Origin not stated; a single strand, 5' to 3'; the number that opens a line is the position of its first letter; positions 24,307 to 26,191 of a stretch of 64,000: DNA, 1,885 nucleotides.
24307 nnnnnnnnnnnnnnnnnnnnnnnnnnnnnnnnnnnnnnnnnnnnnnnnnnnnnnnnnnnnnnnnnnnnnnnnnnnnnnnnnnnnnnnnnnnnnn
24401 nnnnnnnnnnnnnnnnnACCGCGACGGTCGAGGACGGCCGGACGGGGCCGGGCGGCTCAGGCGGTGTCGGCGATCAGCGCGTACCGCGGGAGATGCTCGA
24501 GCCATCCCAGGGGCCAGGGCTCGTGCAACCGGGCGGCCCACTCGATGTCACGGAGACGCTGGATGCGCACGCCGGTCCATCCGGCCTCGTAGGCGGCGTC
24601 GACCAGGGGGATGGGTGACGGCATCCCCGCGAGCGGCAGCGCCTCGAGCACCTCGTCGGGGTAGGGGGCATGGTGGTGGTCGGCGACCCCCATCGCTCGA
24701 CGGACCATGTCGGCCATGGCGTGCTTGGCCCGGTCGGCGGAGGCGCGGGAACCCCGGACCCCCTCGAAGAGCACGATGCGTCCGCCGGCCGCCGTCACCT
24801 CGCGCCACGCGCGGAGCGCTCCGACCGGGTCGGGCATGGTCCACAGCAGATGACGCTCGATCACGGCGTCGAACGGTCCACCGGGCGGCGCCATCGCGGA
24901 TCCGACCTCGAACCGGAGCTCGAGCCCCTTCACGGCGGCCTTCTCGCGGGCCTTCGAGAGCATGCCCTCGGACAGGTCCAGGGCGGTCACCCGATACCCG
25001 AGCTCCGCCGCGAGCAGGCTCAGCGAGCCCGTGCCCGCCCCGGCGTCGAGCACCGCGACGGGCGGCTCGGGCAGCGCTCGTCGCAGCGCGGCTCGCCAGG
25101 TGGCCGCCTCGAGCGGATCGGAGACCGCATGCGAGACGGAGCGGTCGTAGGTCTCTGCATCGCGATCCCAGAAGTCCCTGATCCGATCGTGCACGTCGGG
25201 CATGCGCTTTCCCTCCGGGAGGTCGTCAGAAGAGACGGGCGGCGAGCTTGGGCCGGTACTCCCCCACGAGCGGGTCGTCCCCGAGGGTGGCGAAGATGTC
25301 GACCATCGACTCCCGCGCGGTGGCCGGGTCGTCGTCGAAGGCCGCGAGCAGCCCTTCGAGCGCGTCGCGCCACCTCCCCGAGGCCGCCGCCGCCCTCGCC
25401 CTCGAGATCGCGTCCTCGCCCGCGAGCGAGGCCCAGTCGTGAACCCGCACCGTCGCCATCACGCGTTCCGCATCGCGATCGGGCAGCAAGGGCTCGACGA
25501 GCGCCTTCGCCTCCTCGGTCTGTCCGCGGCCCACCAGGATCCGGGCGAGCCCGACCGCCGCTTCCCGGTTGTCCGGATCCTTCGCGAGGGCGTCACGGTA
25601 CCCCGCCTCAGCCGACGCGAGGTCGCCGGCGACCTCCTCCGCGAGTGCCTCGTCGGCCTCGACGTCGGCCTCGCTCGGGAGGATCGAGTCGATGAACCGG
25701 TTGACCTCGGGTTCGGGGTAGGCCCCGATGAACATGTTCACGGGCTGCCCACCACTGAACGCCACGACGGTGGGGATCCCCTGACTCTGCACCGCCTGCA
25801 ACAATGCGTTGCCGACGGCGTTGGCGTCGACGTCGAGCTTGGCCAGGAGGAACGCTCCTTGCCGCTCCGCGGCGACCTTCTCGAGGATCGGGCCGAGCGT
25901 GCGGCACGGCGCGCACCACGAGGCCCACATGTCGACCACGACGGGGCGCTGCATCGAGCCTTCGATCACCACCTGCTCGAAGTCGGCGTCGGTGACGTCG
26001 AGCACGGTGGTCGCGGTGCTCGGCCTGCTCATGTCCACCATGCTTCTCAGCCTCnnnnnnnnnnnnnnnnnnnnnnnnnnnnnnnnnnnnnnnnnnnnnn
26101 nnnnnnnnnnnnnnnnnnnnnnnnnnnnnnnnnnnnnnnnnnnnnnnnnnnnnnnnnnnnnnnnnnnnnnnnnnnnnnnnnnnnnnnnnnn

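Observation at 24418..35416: lipB and lipA separated by an ~11-kb block of accessory-type genes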

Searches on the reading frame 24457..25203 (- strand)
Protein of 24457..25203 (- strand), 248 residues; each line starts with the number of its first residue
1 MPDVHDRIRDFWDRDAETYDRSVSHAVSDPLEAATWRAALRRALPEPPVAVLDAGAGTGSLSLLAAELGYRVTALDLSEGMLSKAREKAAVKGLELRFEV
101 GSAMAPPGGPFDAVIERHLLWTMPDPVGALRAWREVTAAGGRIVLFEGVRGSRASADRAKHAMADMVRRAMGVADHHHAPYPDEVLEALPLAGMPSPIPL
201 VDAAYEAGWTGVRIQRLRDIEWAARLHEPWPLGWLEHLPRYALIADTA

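Call 7: search_protein_families(library=pfam, proteins=[window:24457-25203:-])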
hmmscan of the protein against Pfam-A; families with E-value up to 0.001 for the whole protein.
window:24457-25203:- (248 aa): 6 families
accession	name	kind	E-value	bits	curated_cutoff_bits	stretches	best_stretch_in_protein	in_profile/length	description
PF13649.12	Methyltransf_25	-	1e-16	61.8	27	1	51-141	1-97/97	Methyltransferase domain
PF08241.18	Methyltransf_11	-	1.4e-16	61.3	21.2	1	52-145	1-95/95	Methyltransferase domain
PF13847.12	Methyltransf_31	-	1.9e-13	50.7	27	1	50-147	6-111/145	Methyltransferase domain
PF08242.18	Methyltransf_12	-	2e-12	48.1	30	1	52-143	1-98/98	Methyltransferase domain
PF13489.12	Methyltransf_23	-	6.8e-11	42.6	27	1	35-161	8-131/164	Methyltransferase domain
PF01209.24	Ubie_methyltran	-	9.5e-07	28.8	20.1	1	35-159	34-165/233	ubiE/COQ5 methyltransferase family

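Call 25: search_protein_families(library=ncbifam, proteins=[window:24457-25203:-], max_evalue=0.00001)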
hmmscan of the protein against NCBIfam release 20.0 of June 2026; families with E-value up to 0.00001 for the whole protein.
window:24457-25203:- (248 aa): 15 families
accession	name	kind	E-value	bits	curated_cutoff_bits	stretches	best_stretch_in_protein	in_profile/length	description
NF043040.1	corrin_prot_MT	hypoth_equivalog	3e-15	56.2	180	1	14-155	10-157/216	corrinoid protein-associated methyltransferase CpaM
NF045667.1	MTase_DVU1556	equivalog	3e-13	49.7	155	1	37-149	12-123/213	DVU_1556 family methyltransferase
NF001241.0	PRK00216.1-2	equivalog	1e-12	48.2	327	1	10-217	15-217/231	demethylmenaquinone methyltransferase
TIGR02021.1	BchM-ChlM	equivalog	1.9e-11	43.8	158.9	1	49-115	56-123/218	magnesium protoporphyrin IX methyltransferase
NF008264.0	PRK11036.1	equivalog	3.1e-09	36.7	366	1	42-143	39-145/261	tRNA uridine 5-oxyacetic acid(34) methyltransferase CmoM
NF007610.0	PRK10258.1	equivalog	4.2e-09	36.1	342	1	49-164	44-157/251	malonyl-ACP O-methyltransferase BioC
NF047649.1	MTase_UXPK_star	exception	4.6e-09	35.7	460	1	47-159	77-195/283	methyltransferase/UXPK-star double selenoprotein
TIGR01934.1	MenG_MenH_UbiE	subfamily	2.2e-08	33.7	158.35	1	10-153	3-149/223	ubiquinone/menaquinone biosynthesis methyltransferase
NF041820.1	daptide_MTase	equivalog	8.8e-08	31.9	175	1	28-96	21-85/243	daptide-type RiPP biosynthesis methyltransferase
NF001244.0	PRK00216.1-5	equivalog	2.6e-07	30.2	216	1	6-105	8-111/236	bifunctional demethylmenaquinone methyltransferase/2-methoxy-6-polyprenyl-1,4-benzoquinol methylase UbiE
TIGR01983.1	UbiG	equivalog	4e-07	29.6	102.95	1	49-145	51-151/228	bifunctional 2-polyprenyl-6-hydroxyphenol methylase/3-demethylubiquinol 3-O-methyltransferase UbiG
NF041537.1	ArsM_AhpD_UU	exception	1.7e-06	27.1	510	1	50-158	79-193/345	arsenite methyltransferase/AhpD domain selenoprotein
NF001243.0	PRK00216.1-4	equivalog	1.8e-06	27.5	235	1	6-148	7-154/237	demethylmenaquinone methyltransferase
NF052510.1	methyltran_MpqE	exception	2.2e-06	27.2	335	1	37-150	36-156/234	methyl-plastoquinone biosynthesis methyltransferase MpqE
TIGR02752.1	MenG_heptapren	equivalog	2.9e-06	27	419.85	1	7-148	6-152/231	demethylmenaquinone methyltransferase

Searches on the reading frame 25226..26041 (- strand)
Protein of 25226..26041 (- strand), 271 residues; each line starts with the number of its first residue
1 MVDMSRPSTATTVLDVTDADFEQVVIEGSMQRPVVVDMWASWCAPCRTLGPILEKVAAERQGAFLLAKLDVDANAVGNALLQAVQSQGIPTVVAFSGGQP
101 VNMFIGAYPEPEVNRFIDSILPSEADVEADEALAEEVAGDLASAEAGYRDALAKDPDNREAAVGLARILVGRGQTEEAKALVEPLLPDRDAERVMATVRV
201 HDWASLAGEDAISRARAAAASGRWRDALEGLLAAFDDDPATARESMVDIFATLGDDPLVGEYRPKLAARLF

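Call 7: search_protein_families(library=pfam, proteins=[window:25226-26041:-])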
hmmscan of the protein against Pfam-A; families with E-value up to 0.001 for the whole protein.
window:25226-26041:- (271 aa): 7 families
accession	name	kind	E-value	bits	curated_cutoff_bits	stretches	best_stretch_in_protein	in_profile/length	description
PF00085.26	Thioredoxin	-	5.6e-18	65.3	23.5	1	13-118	2-102/103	Thioredoxin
PF14561.12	TPR_20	-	2.4e-12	47.5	25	1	211-271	25-90/90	Tetratricopeptide repeat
PF14559.12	TPR_19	-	8.4e-11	42.5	25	1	138-191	4-57/68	Tetratricopeptide repeat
PF13432.12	TPR_16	-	1.3e-06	29.2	32.7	1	130-178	2-50/65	Tetratricopeptide repeat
PF13428.12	TPR_14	-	4.4e-06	27.3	23.5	1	132-168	8-44/44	Tetratricopeptide repeat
PF24575.1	TPR_Slam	-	0.00037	21.3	35.2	0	131-180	53-102/104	Surface lipoprotein assembly modifier, N-terminal TPR repeats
PF13098.12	Thioredoxin_2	-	0.00096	19.9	27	0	31-114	5-101/104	Thioredoxin-like domain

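Call 25: search_protein_families(library=ncbifam, proteins=[window:25226-26041:-], max_evalue=0.00001)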
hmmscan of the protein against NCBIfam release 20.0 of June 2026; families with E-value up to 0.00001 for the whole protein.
window:25226-26041:- (271 aa): 10 families
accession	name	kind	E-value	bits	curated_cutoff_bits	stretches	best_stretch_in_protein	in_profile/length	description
TIGR01068.1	thioredoxin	equivalog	1.3e-22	79.8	96.8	1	17-119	2-99/101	thioredoxin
NF008229.0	PRK10996.1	equivalog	4.2e-19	68.7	125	1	14-119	38-137/141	thioredoxin TrxC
NF006898.0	PRK09381.1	equivalog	2e-16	60.3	138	1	13-120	5-107/109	thioredoxin TrxA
NF045694.1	seleno_TsoB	exception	5.2e-10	38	805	1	29-95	472-543/572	rhodanese/DsbD fusion-like selenoprotein TsoB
TIGR01126.1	pdi_dom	equivalog_domain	6.9e-10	39.2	107.2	1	17-118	2-102/105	protein disulfide-isomerase domain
NF047697.1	ThioredTrxAClost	equivalog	1.6e-08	34.7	140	1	14-104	2-87/105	thioredoxin TrxA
TIGR01130.1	ER_PDI_fam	subfamily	2.4e-08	34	344.25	1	12-101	346-430/476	protein disulfide-isomerase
NF047696.1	ThlDiSintTplARhiz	equivalog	2.5e-07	30.7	230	1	6-72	72-139/219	thiol:disulfide interchange protein TlpA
TIGR02917.1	PEP_TPR_lipo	equivalog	6.1e-06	24.4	312.2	1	125-186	125-186/899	XrtA/PEP-CTERM system TPR-repeat protein PrsT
NF001419.0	PRK00293.1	subfamily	9.8e-06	24.4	330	0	19-96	464-545/574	protein-disulfide reductase DsbD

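Call 43: find_homologous_proteins(query=window:25226-26041:-, max_evalue=1e-20)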
Query window:25226-26041:- (271 aa): 1488 proteins with E <= 1e-20 among 8000 candidates; the best 120 are listed.
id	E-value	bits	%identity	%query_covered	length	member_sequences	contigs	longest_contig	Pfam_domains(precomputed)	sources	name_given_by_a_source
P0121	3.7e-165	566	97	100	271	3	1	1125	PF14559.13,PF00085.27,PF13432.13,PF13428.13,PF14561.13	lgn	-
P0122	8.9e-154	529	90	100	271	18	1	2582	PF14559.13,PF00085.27,PF13432.13,PF13428.13,PF14561.13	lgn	-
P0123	4.5e-153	526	90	100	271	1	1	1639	PF14559.13,PF00085.27,PF13432.13,PF13428.13,PF14561.13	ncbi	-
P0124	2.5e-151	521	89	100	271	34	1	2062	PF14559.13,PF00085.27,PF13432.13,PF13428.13,PF14561.13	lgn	-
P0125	5.7e-140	483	83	100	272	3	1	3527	PF14559.13,PF00085.27,PF13432.13,PF14561.13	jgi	jgi:putative thioredoxin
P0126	1.1e-138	479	82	99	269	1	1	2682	PF14559.13,PF00085.27,PF14561.13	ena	-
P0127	2.0e-138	478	91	89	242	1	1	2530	PF14559.13,PF00085.27,PF13432.13,PF14561.13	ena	-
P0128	5.8e-138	477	83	100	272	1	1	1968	PF14559.13,PF00085.27,PF14561.13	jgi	jgi:putative thioredoxin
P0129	1.6e-137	475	82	100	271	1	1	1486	PF14559.13,PF00085.27,PF13432.13,PF14561.13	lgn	-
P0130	2.0e-137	475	82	100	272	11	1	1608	PF14559.13,PF00085.27,PF13432.13,PF13428.13,PF14561.13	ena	-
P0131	7.5e-137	473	82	100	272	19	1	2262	PF14559.13,PF00085.27,PF13432.13,PF13428.13,PF14561.13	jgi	jgi:putative thioredoxin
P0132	5.2e-135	467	81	100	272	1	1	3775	PF14559.13,PF00085.27,PF14561.13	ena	-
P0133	2.1e-134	465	81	97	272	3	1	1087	PF14559.13,PF00085.27,PF14561.13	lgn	-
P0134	2.7e-134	465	80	100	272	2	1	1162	PF14559.13,PF00085.27,PF13098.14,PF13432.13,PF14561.13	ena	-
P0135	2.3e-133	462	81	97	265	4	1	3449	PF14559.13,PF00085.27,PF13098.14,PF13428.13,PF14561.13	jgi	jgi:putative thioredoxin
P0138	1.5e-132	459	80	100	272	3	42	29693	PF14559.13,PF00085.27,PF13098.14,PF13432.13,PF14561.13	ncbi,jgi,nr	ncbi:MAG TPA: tetratricopeptide repeat protein [Actinomycetota bacterium]|jgi:putative thioredoxin|n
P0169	2.1e-124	432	76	99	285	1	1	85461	PF14559.13,PF00085.27,PF14561.13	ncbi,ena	-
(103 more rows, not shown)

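Call 44: find_encoding_contigs(protein=P0138, flank=10000, max_places=2)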
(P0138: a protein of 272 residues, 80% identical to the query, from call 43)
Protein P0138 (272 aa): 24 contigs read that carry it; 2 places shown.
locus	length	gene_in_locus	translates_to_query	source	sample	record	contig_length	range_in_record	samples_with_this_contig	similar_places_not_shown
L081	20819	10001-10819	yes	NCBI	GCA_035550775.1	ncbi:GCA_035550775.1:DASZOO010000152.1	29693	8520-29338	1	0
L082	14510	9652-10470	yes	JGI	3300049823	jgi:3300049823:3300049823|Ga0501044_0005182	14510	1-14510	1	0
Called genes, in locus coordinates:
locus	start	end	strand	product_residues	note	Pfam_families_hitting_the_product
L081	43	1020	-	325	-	PF16881:LIAS_N, PF04055:Radical_SAM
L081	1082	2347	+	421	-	PF01594:AI-2E_transport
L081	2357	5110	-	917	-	PF08447:PAS_3, PF00989:PAS (weak), PF08447:PAS_3, PF01590:GAF, PF00989:PAS, PF08447:PAS_3, PF00512:HisKA, PF02518:HATPase_c, +4 more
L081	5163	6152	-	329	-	PF02779:Transket_pyr, PF02780:Transketolase_C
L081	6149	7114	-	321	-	PF00676:E1_dh, PF02775:TPP_enzyme_C (faint), PF00456:Transketolase_N (weak), PF13292:DXP_synthase_N (faint)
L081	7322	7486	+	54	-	PF04945:YHS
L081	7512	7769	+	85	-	PF02583:Trns_repr_metal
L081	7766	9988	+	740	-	PF00403:HMA, PF00122:E1-E2_ATPase, PF00702:Hydrolase, PF08282:Hydrolase_3 (faint), PF12710:HAD (weak)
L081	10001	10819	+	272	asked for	PF00085:Thioredoxin, PF13098:Thioredoxin_2 (weak), PF13432:TPR_16 (faint), PF14559:TPR_19, PF14561:TPR_20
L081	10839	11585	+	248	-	PF01209:Ubie_methyltran, PF13489:Methyltransf_23, PF05175:MTS (weak), PF13847:Methyltransf_31, PF08241:Methyltransf_11, PF08242:Methyltransf_12, PF13649:Methyltransf_25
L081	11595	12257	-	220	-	PF21948:LplA-B_cat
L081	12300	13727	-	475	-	PF00364:Biotin_lipoyl, PF25917:BSH_RND (weak), PF25997:BSH_YhbJ (weak), PF25984:BSH_YknX (faint), PF02817:E3_binding, PF00198:2-oxoacid_dh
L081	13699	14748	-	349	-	PF02779:Transket_pyr, PF02780:Transketolase_C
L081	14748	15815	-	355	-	PF00676:E1_dh, PF02775:TPP_enzyme_C, PF13292:DXP_synthase_N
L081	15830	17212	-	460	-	PF00890:FAD_binding_2, PF01134:GIDA, PF01266:DAO, PF07992:Pyr_redox_2, PF12831:FAD_oxidored, PF13450:NAD_binding_8 (weak), PF00070:Pyr_redox, PF02852:Pyr_redox_dim, +5 more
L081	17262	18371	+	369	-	PF01571:GCV_T, PF08669:GCV_T_C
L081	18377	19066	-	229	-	-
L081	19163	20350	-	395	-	PF00072:Response_reg, PF00512:HisKA, PF02518:HATPase_c, PF13581:HATPase_c_2 (weak)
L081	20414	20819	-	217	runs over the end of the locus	PF00072:Response_reg, PF00196:GerE, PF08281:Sigma70_r4_2, PF13384:HTH_23 (weak)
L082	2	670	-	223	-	?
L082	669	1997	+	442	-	PF01594:AI-2E_transport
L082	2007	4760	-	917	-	PF08447:PAS_3, PF00989:PAS (weak), PF08447:PAS_3, PF01590:GAF, PF00989:PAS, PF08447:PAS_3, PF00512:HisKA, PF02518:HATPase_c, +4 more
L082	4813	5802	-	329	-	PF02779:Transket_pyr, PF02780:Transketolase_C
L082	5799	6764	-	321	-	PF00676:E1_dh, PF02775:TPP_enzyme_C (faint), PF00456:Transketolase_N (weak), PF13292:DXP_synthase_N (faint)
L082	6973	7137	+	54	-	PF04945:YHS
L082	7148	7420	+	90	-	PF02583:Trns_repr_metal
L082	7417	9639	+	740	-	PF00403:HMA, PF00122:E1-E2_ATPase, PF00702:Hydrolase, PF12710:HAD (weak), PF08282:Hydrolase_3 (faint)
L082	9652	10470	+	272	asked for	PF00085:Thioredoxin, PF13098:Thioredoxin_2 (weak), PF13432:TPR_16 (faint), PF14559:TPR_19, PF14561:TPR_20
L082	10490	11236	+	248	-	PF01209:Ubie_methyltran, PF13489:Methyltransf_23, PF05175:MTS (weak), PF13847:Methyltransf_31, PF08241:Methyltransf_11, PF08242:Methyltransf_12, PF13649:Methyltransf_25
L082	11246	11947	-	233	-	PF21948:LplA-B_cat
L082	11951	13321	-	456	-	PF00364:Biotin_lipoyl, PF25917:BSH_RND (weak), PF25984:BSH_YknX (faint), PF25997:BSH_YhbJ (weak), PF02817:E3_binding, PF00198:2-oxoacid_dh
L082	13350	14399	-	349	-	PF02779:Transket_pyr, PF02780:Transketolase_C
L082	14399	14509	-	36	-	?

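Call 45: find_encoding_contigs(protein=P0169, flank=10000, max_places=2)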
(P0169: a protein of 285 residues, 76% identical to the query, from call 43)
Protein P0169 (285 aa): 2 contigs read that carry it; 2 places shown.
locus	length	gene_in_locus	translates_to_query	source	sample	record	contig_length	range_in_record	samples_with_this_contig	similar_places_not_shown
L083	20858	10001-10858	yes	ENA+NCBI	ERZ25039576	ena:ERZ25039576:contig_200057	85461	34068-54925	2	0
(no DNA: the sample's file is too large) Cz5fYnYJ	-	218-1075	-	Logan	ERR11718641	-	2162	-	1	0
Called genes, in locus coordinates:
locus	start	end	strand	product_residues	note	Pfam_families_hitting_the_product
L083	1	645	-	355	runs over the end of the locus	PF16881:LIAS_N, PF04055:Radical_SAM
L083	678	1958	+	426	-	PF01594:AI-2E_transport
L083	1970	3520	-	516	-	PF01590:GAF, PF00989:PAS, PF08448:PAS_4, PF13426:PAS_9, PF08447:PAS_3, PF00512:HisKA, PF02518:HATPase_c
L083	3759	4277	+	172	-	-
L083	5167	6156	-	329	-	PF02779:Transket_pyr, PF02780:Transketolase_C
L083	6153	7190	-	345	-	PF00676:E1_dh, PF00456:Transketolase_N (weak)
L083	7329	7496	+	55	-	PF04945:YHS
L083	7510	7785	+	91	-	PF02583:Trns_repr_metal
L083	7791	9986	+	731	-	PF00403:HMA, PF00122:E1-E2_ATPase, PF00702:Hydrolase, PF12710:HAD (weak), PF08282:Hydrolase_3 (faint)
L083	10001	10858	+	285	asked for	PF00085:Thioredoxin, PF14559:TPR_19 (weak), PF14561:TPR_20 (weak)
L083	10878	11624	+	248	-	PF01209:Ubie_methyltran (weak), PF13489:Methyltransf_23, PF13847:Methyltransf_31, PF08241:Methyltransf_11, PF08242:Methyltransf_12, PF13649:Methyltransf_25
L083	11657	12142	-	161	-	PF21948:LplA-B_cat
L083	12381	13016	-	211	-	PF00198:2-oxoacid_dh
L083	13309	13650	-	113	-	PF00364:Biotin_lipoyl, PF25997:BSH_YhbJ, PF25917:BSH_RND, PF25919:BSH_CusB (weak), PF25984:BSH_YknX (faint)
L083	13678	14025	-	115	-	PF02780:Transketolase_C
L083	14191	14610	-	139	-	PF02779:Transket_pyr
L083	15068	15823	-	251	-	PF00676:E1_dh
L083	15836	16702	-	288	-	PF00070:Pyr_redox, PF07992:Pyr_redox_2, PF02852:Pyr_redox_dim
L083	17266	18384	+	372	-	PF01571:GCV_T, PF08669:GCV_T_C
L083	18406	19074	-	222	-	-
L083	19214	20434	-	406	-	PF00072:Response_reg (weak), PF00512:HisKA, PF13581:HATPase_c_2 (weak), PF02518:HATPase_c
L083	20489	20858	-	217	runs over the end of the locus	PF00072:Response_reg, PF00196:GerE, PF08281:Sigma70_r4_2 (weak), PF13384:HTH_23 (weak)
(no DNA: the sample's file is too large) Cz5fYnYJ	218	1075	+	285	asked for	PF00085:Thioredoxin, PF14559:TPR_19 (weak), PF14561:TPR_20 (weak)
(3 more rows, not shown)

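Call 50: search_solved_structures(query=window:25226-26041:-, max_evalue=0.00001)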
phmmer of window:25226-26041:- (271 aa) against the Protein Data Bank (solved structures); distinct sequences matched with E-value up to 0.00001: 203 (the best 60 are shown).
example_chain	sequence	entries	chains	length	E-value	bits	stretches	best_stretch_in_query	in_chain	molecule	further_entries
3qou_A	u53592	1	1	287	1.9e-24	90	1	12-192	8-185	protein ybbN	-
3qdn_A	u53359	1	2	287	2e-24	89.9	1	11-191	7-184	Putative thioredoxin protein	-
9wcw_A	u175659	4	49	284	2.2e-24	89.8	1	12-192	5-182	Chaperedoxin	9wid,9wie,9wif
2cvk_A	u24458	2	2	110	5.3e-23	85.3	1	14-124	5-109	Thioredoxin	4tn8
2yzu_A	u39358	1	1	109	5.6e-23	85.2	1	14-124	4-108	Thioredoxin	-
4wxt_A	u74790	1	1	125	1.4e-21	80.6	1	8-122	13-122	Thioredoxin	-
2i1u_A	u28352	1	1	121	3.4e-21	79.4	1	10-122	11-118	Thioredoxin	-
2l4q_A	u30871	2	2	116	3.4e-21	79.3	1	10-122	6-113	Thioredoxin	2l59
6ap5_A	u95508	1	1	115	5.9e-21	78.5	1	14-118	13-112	Thioredoxin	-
2yj7_A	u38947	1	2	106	1.2e-20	77.6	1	12-119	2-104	LPBCA THIOREDOXIN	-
4ulx_A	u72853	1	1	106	3e-20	76.2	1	12-119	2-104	LPBCA-L89K THIOREDOXIN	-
3nof_A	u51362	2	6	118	8e-20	74.8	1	10-122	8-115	Thioredoxin TrxC | Thioredoxin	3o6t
4pob_A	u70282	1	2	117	1.1e-19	74.4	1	13-120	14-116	Thioredoxin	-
5vo7_A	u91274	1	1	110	1.5e-19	73.9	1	13-113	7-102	Thioredoxin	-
2o7k_A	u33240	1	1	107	2.1e-19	73.5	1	12-118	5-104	Thioredoxin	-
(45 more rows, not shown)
